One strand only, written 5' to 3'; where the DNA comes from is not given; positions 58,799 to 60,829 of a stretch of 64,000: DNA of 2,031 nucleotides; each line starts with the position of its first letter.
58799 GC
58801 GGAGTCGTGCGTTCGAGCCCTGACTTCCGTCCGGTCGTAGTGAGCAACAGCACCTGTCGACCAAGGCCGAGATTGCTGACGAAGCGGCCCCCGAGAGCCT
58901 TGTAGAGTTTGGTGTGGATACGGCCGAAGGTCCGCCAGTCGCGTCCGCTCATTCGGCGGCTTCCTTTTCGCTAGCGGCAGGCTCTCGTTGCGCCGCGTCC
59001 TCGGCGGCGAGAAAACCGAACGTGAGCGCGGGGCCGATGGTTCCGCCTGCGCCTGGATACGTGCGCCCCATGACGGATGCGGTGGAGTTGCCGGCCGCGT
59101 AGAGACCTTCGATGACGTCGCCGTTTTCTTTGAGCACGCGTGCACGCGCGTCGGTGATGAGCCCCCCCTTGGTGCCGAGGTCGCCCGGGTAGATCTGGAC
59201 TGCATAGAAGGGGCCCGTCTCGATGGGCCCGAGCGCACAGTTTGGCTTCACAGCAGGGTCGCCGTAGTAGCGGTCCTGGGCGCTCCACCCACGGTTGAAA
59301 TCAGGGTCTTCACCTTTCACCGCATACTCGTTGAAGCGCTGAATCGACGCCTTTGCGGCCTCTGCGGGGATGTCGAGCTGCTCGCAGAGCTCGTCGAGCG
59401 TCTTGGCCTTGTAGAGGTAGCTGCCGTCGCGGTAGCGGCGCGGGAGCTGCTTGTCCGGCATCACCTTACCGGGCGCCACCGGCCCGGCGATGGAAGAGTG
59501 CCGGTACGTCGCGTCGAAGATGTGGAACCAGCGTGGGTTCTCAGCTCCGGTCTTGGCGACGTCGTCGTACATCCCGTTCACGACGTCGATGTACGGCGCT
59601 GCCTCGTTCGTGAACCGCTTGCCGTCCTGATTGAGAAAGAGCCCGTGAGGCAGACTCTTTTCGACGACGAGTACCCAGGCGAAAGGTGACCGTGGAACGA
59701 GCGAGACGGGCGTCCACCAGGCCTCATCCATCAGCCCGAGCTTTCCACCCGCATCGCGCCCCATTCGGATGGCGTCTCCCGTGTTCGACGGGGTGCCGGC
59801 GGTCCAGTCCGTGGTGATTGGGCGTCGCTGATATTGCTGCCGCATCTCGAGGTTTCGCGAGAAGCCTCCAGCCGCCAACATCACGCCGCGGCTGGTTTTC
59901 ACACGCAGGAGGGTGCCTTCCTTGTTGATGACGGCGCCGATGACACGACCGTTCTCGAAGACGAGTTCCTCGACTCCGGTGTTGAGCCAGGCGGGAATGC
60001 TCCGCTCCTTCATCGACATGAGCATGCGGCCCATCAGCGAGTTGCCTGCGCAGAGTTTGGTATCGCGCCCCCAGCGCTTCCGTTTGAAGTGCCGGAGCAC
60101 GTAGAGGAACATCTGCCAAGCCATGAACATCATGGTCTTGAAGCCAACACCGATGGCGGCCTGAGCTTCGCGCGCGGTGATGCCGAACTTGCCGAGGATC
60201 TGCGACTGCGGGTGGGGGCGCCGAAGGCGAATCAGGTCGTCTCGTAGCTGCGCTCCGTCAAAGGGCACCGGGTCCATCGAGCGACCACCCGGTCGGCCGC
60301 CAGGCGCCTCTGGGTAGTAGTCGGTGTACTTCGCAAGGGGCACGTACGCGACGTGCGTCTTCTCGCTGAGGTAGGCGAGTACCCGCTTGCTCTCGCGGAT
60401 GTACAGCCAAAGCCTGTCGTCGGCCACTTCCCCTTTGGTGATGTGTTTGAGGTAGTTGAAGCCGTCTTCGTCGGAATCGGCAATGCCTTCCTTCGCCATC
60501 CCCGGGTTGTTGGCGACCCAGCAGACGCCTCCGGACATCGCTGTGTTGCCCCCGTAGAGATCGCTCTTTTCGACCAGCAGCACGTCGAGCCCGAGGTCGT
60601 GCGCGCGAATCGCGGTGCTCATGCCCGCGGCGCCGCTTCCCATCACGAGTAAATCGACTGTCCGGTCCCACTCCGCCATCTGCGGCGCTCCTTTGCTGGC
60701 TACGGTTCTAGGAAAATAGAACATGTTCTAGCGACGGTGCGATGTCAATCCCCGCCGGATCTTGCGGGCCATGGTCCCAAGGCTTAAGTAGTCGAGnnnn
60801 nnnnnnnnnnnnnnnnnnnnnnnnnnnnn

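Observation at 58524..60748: KstR-type operator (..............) over the promoter of a kstD-like / F420-reductase-like operon in a non-actinobacterial-looking genome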

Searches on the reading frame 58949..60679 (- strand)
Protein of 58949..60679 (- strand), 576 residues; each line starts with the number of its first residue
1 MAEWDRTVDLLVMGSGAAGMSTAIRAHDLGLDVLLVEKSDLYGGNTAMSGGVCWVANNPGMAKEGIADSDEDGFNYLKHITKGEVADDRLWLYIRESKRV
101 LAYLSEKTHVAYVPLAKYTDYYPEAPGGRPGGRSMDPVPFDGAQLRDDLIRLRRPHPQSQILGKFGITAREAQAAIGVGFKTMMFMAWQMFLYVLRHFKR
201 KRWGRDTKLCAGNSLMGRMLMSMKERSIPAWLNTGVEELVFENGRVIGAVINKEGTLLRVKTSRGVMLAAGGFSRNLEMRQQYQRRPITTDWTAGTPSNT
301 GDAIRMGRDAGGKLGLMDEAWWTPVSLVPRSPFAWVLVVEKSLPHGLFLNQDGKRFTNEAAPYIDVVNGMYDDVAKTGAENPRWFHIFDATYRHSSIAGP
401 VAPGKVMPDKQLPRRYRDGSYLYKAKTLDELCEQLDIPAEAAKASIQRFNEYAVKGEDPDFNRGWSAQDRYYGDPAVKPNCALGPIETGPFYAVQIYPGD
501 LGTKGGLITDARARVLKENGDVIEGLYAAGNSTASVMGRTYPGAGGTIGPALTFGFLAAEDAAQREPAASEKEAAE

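Call 3: search_protein_families(library=pfam, proteins=[window:58949-60679:-])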
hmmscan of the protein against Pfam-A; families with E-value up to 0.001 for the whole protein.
window:58949-60679:- (576 aa): 6 families
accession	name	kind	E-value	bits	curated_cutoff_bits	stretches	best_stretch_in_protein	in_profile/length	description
PF00890.30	FAD_binding_2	-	6.5e-77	259.9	20.4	1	9-547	1-413/414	FAD binding domain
PF01266.30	DAO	-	4.2e-08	33.6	27.9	1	9-108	1-78/353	FAD dependent oxidoreductase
PF12831.13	FAD_oxidored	-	6.7e-08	32.7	27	1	9-58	1-49/416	FAD dependent oxidoreductase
PF03486.20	HI0933_like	-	7.8e-06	25.9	50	1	9-58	2-52/244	HI0933-like protein Rossmann domain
PF13450.12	NAD_binding_8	-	6.6e-05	23.5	21.9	1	12-46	1-35/68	NAD(P)-binding Rossmann-like domain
PF07992.20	Pyr_redox_2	-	0.00017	21.6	26.1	1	9-63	2-57/291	Pyridine nucleotide-disulphide oxidoreductase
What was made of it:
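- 58949..60679 (-): AcmB-type 3-ketosteroid delta1-dehydrogenase homologue (576 aa, FAD_binding_2). PF00890 E 6.5e-77 (call 3).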

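Call 4: search_protein_families(library=ncbifam, proteins=[window:58949-60679:-])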
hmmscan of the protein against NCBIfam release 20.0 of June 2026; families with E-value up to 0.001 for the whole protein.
window:58949-60679:- (576 aa): 48 families (the best 25 are shown)
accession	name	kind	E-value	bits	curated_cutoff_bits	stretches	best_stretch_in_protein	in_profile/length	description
NF009478.0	PRK12844.1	equivalog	6.4e-174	579.3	789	1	2-568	3-554/559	3-ketosteroid-delta-1-dehydrogenase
NF005882.1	PRK07843.1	equivalog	3.6e-169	563.7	788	1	8-561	2-546/547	3-oxosteroid 1-dehydrogenase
NF009473.0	PRK12835.1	subfamily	6.9e-163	543.2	837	1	2-573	6-577/585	FAD-binding protein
NF004789.0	PRK06134.1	subfamily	1e-139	466.8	747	1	3-573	8-578/581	FAD-dependent oxidoreductase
NF009477.0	PRK12843.1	equivalog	2.1e-138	462.3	758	1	3-569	12-575/578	FAD-dependent oxidoreductase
NF009479.0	PRK12845.1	equivalog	1.7e-132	442.7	793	1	5-564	16-565/566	3-ketosteroid-delta-1-dehydrogenase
NF009476.0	PRK12839.1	equivalog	2e-109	366.3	940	1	5-565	6-567/572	FAD-dependent oxidoreductase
NF009474.0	PRK12837.1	equivalog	5.2e-101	339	675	2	206-565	166-511/513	FAD-binding protein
NF053676.1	4oxCHCAChcC1Cy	equivalog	1.8e-98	330.2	1000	1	8-561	2-525/528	4-oxocyclohexanecarboxylate 2-dehydrogenase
NF053677.1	Desat2ChcC2Cyan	equivalog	1e-96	324.5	900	1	8-565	1-554/558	4-oxocyclohex-2-ene-1-carboxylate 5-dehydrogenase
TIGR01813.1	flavo_cyto_c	subfamily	5.2e-55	186.9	285.45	2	208-560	125-444/444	flavocytochrome c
NF005510.0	PRK07121.1-3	subfamily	1.4e-48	165.9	481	2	222-566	189-490/492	FAD-binding protein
NF006130.0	PRK08274.1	equivalog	5.5e-48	163.9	369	2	205-565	130-461/467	FAD-dependent tricarballylate dehydrogenase TcuA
NF005511.0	PRK07121.1-4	equivalog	4.7e-42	144.2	466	2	253-572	258-549/553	FAD-binding protein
NF005509.0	PRK07121.1-2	subfamily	7.1e-39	133.8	630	2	232-564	222-523/527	FAD-binding protein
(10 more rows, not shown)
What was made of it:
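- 58949..60679 (-): The top NCBIfam hits are KstD models, 579 and 564 bits, below the equivalog cut-offs of 789 and 788 (call 4).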

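Call 11: find_encoding_contigs(protein=window:58949-60679:-, flank=10000, max_places=6)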
Protein window:58949-60679:- (576 aa): no gene with exactly this product is on record in the collection.

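Call 13: find_homologous_proteins(query=window:58949-60679:-)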
Query window:58949-60679:- (576 aa): 3012 proteins with E <= 0.001 among 8000 candidates; the best 120 are listed.
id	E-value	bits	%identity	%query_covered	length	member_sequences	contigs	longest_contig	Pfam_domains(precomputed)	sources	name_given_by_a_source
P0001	0.0e+0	1312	98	100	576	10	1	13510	PF01266.31,PF00890.31,PF03486.21,PF12831.14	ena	-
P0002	0.0e+0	1188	87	100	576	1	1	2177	PF01266.31,PF00890.31,PF03486.21,PF12831.14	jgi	-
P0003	0.0e+0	1187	87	100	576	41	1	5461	PF01266.31,PF00890.31,PF03486.21,PF12831.14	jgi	jgi:3-oxosteroid 1-dehydrogenase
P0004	0.0e+0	1185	87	100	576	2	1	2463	PF01266.31,PF00890.31,PF03486.21,PF12831.14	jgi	-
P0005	0.0e+0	1185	87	100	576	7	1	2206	PF01266.31,PF00890.31,PF03486.21,PF12831.14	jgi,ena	-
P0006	0.0e+0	1178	86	100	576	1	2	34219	PF01266.31,PF00890.31,PF03486.21,PF12831.14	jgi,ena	jgi:3-oxosteroid 1-dehydrogenase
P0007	0.0e+0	1177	86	100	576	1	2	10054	PF01266.31,PF00890.31,PF03486.21,PF12831.14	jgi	jgi:3-oxosteroid 1-dehydrogenase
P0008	0.0e+0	1175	86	100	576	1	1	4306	PF01266.31,PF00890.31,PF03486.21,PF12831.14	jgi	jgi:3-oxosteroid 1-dehydrogenase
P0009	0.0e+0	1175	86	100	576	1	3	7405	PF01266.31,PF00890.31,PF03486.21,PF12831.14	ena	-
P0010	0.0e+0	1172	86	100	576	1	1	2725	PF01266.31,PF00890.31,PF03486.21,PF12831.14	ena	-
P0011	0.0e+0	1171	86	100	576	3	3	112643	PF01266.31,PF00890.31,PF12831.14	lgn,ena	-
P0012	0.0e+0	1171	86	100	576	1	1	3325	PF01266.31,PF00890.31,PF03486.21,PF12831.14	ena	-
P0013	0.0e+0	1169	87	98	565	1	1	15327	PF01266.31,PF00890.31,PF07992.21,PF03486.21,PF12831.14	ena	-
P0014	0.0e+0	1169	85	100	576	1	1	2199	PF01266.31,PF00890.31,PF03486.21,PF12831.14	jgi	jgi:3-oxosteroid 1-dehydrogenase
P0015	0.0e+0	1169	86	100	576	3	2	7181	PF01266.31,PF00890.31,PF03486.21,PF12831.14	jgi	jgi:3-oxosteroid 1-dehydrogenase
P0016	0.0e+0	1168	85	100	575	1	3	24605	PF01266.31,PF00890.31,PF03486.21,PF12831.14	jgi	jgi:3-oxosteroid 1-dehydrogenase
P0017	0.0e+0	1168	86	100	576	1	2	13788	PF01266.31,PF00890.31,PF03486.21,PF12831.14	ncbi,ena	-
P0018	0.0e+0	1168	85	100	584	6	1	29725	PF01266.31,PF13450.13,PF00890.31,PF03486.21,PF12831.14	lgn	-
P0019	0.0e+0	1167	86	100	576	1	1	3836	PF01266.31,PF00890.31,PF03486.21,PF12831.14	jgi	jgi:3-oxosteroid 1-dehydrogenase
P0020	0.0e+0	1167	85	100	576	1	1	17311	PF01266.31,PF00890.31,PF03486.21,PF12831.14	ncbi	ncbi:MAG: FAD-binding protein [Polyangiales bacterium]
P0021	0.0e+0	1167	85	100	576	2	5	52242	PF01266.31,PF00890.31,PF03486.21,PF12831.14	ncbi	ncbi:MAG: FAD-binding protein [Polyangiales bacterium]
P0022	0.0e+0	1166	87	98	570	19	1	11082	PF01266.31,PF00890.31,PF07992.21,PF03486.21,PF12831.14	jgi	-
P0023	0.0e+0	1166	86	100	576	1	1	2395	PF01266.31,PF00890.31,PF03486.21,PF12831.14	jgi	-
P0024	0.0e+0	1166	85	100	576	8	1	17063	PF01266.31,PF00890.31,PF03486.21,PF12831.14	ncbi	ncbi:MAG: FAD-binding protein [Polyangiales bacterium]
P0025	0.0e+0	1166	87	98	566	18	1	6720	PF01266.31,PF00890.31,PF03486.21,PF12831.14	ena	-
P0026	0.0e+0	1166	85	100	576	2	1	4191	PF01266.31,PF00890.31,PF03486.21,PF12831.14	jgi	jgi:3-oxosteroid 1-dehydrogenase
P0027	0.0e+0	1165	86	100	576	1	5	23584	PF01266.31,PF00890.31,PF03486.21,PF12831.14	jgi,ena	-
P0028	0.0e+0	1165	86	100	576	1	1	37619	PF01266.31,PF00890.31,PF03486.21,PF12831.14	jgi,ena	-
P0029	0.0e+0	1165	86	100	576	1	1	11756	PF01266.31,PF00890.31,PF03486.21,PF12831.14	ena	-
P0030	0.0e+0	1165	85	100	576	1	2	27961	PF01266.31,PF00890.31,PF03486.21,PF12831.14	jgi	jgi:3-oxosteroid 1-dehydrogenase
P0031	0.0e+0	1165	86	100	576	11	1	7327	PF01266.31,PF00890.31,PF03486.21,PF12831.14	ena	-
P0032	0.0e+0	1164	85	100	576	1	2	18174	PF01266.31,PF00890.31,PF03486.21,PF12831.14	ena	-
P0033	0.0e+0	1164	86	100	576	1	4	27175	PF01266.31,PF00890.31,PF03486.21,PF12831.14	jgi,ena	-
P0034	0.0e+0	1164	85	100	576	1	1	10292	PF01266.31,PF00890.31,PF03486.21,PF12831.14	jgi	-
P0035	0.0e+0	1163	85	100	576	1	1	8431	PF01266.31,PF00890.31,PF03486.21,PF12831.14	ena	-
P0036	0.0e+0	1163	85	100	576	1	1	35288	PF01266.31,PF00890.31,PF03486.21,PF12831.14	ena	-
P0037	0.0e+0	1163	84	100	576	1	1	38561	PF01266.31,PF00890.31,PF07992.21,PF03486.21,PF12831.14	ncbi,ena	ncbi:MAG: FAD-binding protein [Polyangiales bacterium]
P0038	0.0e+0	1163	85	100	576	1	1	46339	PF01266.31,PF00890.31,PF03486.21,PF12831.14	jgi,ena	-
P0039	0.0e+0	1162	86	100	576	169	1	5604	PF01266.31,PF00890.31,PF03486.21,PF12831.14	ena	-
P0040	0.0e+0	1162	85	100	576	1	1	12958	PF01266.31,PF13450.13,PF00890.31,PF07992.21,PF03486.21,PF12831.14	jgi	jgi:3-oxosteroid 1-dehydrogenase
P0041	0.0e+0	1162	85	100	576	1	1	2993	PF01266.31,PF00890.31,PF03486.21,PF12831.14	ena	-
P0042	0.0e+0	1161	85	100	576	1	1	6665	PF01266.31,PF00890.31,PF03486.21,PF12831.14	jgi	-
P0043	0.0e+0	1160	85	100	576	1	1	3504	PF01266.31,PF00890.31,PF03486.21,PF12831.14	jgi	jgi:3-oxosteroid 1-dehydrogenase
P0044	0.0e+0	1160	85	100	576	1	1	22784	PF01266.31,PF00890.31,PF03486.21,PF12831.14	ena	-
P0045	0.0e+0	1160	85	100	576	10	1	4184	PF01266.31,PF00890.31,PF03486.21,PF12831.14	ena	-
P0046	0.0e+0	1159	85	100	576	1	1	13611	PF01266.31,PF00890.31,PF03486.21,PF12831.14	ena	-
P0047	0.0e+0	1159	84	100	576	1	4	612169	PF01266.31,PF00890.31,PF07992.21,PF03486.21,PF12831.14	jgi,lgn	-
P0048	0.0e+0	1159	85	100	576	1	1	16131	PF01266.31,PF00890.31,PF03486.21,PF12831.14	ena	-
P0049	0.0e+0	1159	85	100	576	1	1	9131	PF01266.31,PF00890.31,PF03486.21,PF12831.14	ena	-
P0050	0.0e+0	1159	84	100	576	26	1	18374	PF01266.31,PF00890.31,PF07992.21,PF03486.21,PF12831.14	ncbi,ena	-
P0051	0.0e+0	1158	84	100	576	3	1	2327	PF01266.31,PF00890.31,PF07992.21,PF03486.21,PF12831.14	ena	-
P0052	0.0e+0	1152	85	98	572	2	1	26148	PF01266.31,PF00890.31,PF03486.21,PF12831.14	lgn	-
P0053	0.0e+0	1152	85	98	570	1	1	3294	PF01266.31,PF00890.31,PF03486.21,PF12831.14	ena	-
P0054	0.0e+0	1152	84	100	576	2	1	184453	PF01266.31,PF00890.31,PF07992.21,PF03486.21,PF12831.14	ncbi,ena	-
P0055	0.0e+0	1151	84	100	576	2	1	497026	PF01266.31,PF00890.31,PF03486.21,PF12831.14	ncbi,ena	-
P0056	0.0e+0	1150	84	100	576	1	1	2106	PF01266.31,PF00890.31,PF03486.21,PF12831.14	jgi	jgi:3-oxosteroid 1-dehydrogenase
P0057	0.0e+0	1147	84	100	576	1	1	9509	PF01266.31,PF00890.31,PF07992.21,PF03486.21,PF12831.14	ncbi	-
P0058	0.0e+0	1145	84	100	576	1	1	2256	PF01266.31,PF00890.31,PF07992.21,PF03486.21,PF12831.14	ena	-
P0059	0.0e+0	1144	83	100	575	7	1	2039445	PF01266.31,PF00890.31,PF03486.21,PF12831.14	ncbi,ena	-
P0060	0.0e+0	1143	84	100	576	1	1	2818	PF01266.31,PF00890.31,PF03486.21,PF12831.14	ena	-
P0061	0.0e+0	1142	86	96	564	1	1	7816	PF01266.31,PF00890.31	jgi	jgi:3-oxosteroid 1-dehydrogenase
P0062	0.0e+0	1141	84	98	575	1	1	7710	PF01266.31,PF00890.31,PF03486.21,PF12831.14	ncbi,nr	ncbi:MAG: FAD-dependent oxidoreductase [Myxococcales bacterium]|nr:FAD-dependent oxidoreductase [Myx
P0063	0.0e+0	1139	83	100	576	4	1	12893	PF01266.31,PF00890.31,PF03486.21,PF12831.14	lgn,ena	-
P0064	0.0e+0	1128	82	100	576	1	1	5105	PF01266.31,PF13450.13,PF00890.31,PF07992.21,PF03486.21,PF12831.14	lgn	-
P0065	0.0e+0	1127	82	100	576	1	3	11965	PF01266.31,PF00890.31,PF03486.21,PF12831.14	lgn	-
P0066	0.0e+0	1127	82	100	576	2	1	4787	PF01266.31,PF00890.31,PF07992.21,PF03486.21,PF12831.14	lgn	-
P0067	0.0e+0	1123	82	100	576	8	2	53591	PF01266.31,PF00890.31,PF07992.21,PF03486.21,PF12831.14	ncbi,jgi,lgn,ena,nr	ncbi:MAG: hypothetical protein AMJ62_07680 [Myxococcales bacterium SG8_38]|nr:MAG: hypothetical prot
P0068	0.0e+0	1122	82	100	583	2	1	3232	PF01266.31,PF00890.31,PF03486.21,PF12831.14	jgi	jgi:3-oxosteroid 1-dehydrogenase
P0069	0.0e+0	1122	82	100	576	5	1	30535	PF01266.31,PF13450.13,PF00890.31,PF03486.21,PF12831.14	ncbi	-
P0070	0.0e+0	1119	82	99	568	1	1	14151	PF01266.31,PF13450.13,PF00890.31,PF07992.21,PF03486.21,PF12831.14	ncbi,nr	ncbi:MAG: FAD-dependent oxidoreductase [Deltaproteobacteria bacterium]|nr:FAD-dependent oxidoreducta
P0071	0.0e+0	1111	82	97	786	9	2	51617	PF01266.31,PF00890.31,PF03486.21,PF12831.14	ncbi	-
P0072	0.0e+0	1111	83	97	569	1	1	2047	PF01266.31,PF00890.31,PF03486.21,PF12831.14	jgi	jgi:3-oxosteroid 1-dehydrogenase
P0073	0.0e+0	1110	83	97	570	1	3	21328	PF01266.31,PF00890.31,PF03486.21,PF12831.14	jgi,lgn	jgi:3-oxosteroid 1-dehydrogenase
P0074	0.0e+0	1109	82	100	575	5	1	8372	PF01266.31,PF00890.31,PF07992.21,PF03486.21,PF12831.14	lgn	-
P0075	0.0e+0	1108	81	100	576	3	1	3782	PF00890.31,PF12831.14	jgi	-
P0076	0.0e+0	1106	82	98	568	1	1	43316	PF01266.31,PF00890.31,PF07992.21,PF03486.21,PF12831.14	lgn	-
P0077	0.0e+0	1106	82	97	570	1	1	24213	PF01266.31,PF00890.31,PF03486.21,PF12831.14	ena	-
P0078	0.0e+0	1105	82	97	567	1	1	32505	PF01266.31,PF00890.31,PF03486.21,PF12831.14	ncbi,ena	-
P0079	0.0e+0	1104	82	97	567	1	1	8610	PF01266.31,PF00890.31,PF03486.21,PF12831.14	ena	-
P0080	0.0e+0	1104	81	100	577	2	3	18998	PF01266.31,PF00890.31,PF03486.21,PF12831.14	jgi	jgi:3-oxosteroid 1-dehydrogenase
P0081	0.0e+0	1101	83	98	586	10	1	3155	PF01266.31,PF00890.31,PF07992.21,PF03486.21,PF12831.14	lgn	-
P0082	0.0e+0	1101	80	100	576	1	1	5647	PF01266.31,PF00890.31,PF03486.21,PF12831.14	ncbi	ncbi:MAG: FAD-binding protein [Polyangiales bacterium]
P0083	0.0e+0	1100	83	97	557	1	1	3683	PF00890.31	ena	-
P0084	0.0e+0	1100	81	100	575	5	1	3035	PF01266.31,PF00890.31,PF07992.21,PF03486.21,PF12831.14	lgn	-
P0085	0.0e+0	1099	81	100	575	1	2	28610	PF01266.31,PF00890.31,PF07992.21,PF03486.21,PF12831.14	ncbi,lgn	-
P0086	0.0e+0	1099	81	100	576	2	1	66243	PF01266.31,PF13450.13,PF00890.31,PF03486.21,PF12831.14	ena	-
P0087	0.0e+0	1098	82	100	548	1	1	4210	PF00890.31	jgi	jgi:3-oxosteroid 1-dehydrogenase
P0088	0.0e+0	1097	80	100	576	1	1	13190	PF01266.31,PF00890.31,PF03486.21,PF12831.14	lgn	-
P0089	0.0e+0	1092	80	99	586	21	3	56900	PF01266.31,PF00890.31,PF03486.21,PF12831.14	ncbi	-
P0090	0.0e+0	1079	79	100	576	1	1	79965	PF01266.31,PF00890.31,PF03486.21,PF12831.14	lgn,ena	-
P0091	0.0e+0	1078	80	97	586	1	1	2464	PF01266.31,PF00890.31,PF03486.21,PF12831.14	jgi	jgi:3-oxosteroid 1-dehydrogenase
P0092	0.0e+0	1073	78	96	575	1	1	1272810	PF01266.31,PF00890.31,PF03486.21,PF12831.14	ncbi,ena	-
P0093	0.0e+0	1072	77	100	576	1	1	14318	PF01266.31,PF00890.31,PF03486.21,PF12831.14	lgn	-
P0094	0.0e+0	1072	77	100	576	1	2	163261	PF01266.31,PF00890.31,PF03486.21,PF12831.14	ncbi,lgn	ncbi:MAG: FAD-binding protein [Myxococcota bacterium]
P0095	0.0e+0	1070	78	100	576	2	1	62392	PF01266.31,PF00890.31,PF03486.21,PF12831.14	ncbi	ncbi:MAG: FAD-binding protein [Myxococcota bacterium]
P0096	0.0e+0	1068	77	100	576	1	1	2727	PF01266.31,PF00890.31,PF03486.21,PF12831.14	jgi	jgi:3-oxosteroid 1-dehydrogenase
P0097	0.0e+0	1067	85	92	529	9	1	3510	PF00890.31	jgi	jgi:3-oxosteroid 1-dehydrogenase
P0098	0.0e+0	1060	87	88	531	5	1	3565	PF01266.31,PF00890.31,PF03486.21,PF12831.14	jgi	jgi:3-oxosteroid 1-dehydrogenase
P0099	0.0e+0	1059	78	100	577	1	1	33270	PF01266.31,PF00890.31,PF03486.21,PF12831.14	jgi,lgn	-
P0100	0.0e+0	1047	85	90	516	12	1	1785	PF00890.31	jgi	jgi:3-oxosteroid 1-dehydrogenase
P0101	0.0e+0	1022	80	92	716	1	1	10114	PF01266.31,PF00890.31,PF04075.21,PF03486.21,PF12831.14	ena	-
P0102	0.0e+0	1011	76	97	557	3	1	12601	PF00890.31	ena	-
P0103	1.5e-295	1000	74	98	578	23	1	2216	PF01266.31,PF13450.13,PF00890.31,PF07992.21,PF03486.21,PF12831.14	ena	-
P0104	2.3e-292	989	72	100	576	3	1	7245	PF01266.31,PF00890.31,PF03486.21,PF12831.14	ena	-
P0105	2.8e-289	979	72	100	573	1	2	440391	PF01266.31,PF13450.13,PF00890.31,PF07992.21,PF03486.21,PF12831.14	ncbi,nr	ncbi:MAG: FAD-dependent oxidoreductase [Polyangiales bacterium]|nr:FAD-binding protein [Myxococcales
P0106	2.0e-286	969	72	98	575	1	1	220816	PF01266.31,PF00890.31,PF03486.21,PF12831.14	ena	-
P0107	2.8e-283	959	71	98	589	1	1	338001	PF01266.31,PF00890.31,PF03486.21,PF12831.14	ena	-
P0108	3.3e-281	952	71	98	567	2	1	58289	PF01266.31,PF13450.13,PF00890.31,PF07992.21,PF03486.21,PF01134.29,PF12831.14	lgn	-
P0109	1.4e-279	947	71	97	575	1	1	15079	PF01266.31,PF13450.13,PF00890.31,PF07992.21,PF03486.21,PF12831.14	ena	-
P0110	1.6e-275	933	69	97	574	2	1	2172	PF01266.31,PF00890.31,PF12831.14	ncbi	-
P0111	3.8e-274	929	68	97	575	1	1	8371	PF01266.31,PF00890.31,PF12831.14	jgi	jgi:3-oxosteroid 1-dehydrogenase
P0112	5.4e-273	925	68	97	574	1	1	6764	PF01266.31,PF00890.31,PF12831.14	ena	-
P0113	9.0e-273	924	68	99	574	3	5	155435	PF01266.31,PF00890.31,PF12831.14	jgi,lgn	-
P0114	1.1e-271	921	70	93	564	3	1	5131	PF00890.31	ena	-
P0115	2.7e-271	920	69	97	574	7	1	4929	PF01266.31,PF00890.31,PF12831.14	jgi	jgi:3-oxosteroid 1-dehydrogenase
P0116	6.6e-271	918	71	98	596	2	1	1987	PF01266.31,PF00890.31,PF07992.21,PF03486.21,PF12831.14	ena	-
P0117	1.0e-270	918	68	97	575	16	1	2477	PF01266.31,PF00890.31,PF12831.14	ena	-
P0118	6.9e-269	912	80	81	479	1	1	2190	PF00890.31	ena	-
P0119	3.2e-268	909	67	97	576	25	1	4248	PF01266.31,PF00890.31,PF12831.14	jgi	jgi:3-oxosteroid 1-dehydrogenase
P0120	1.9e-267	907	67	97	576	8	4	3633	PF01266.31,PF00890.31,PF12831.14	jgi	jgi:3-oxosteroid 1-dehydrogenase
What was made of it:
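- Tried and rejected: KstD-FDOR fusion protein P0101 (716 aa, call 13).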
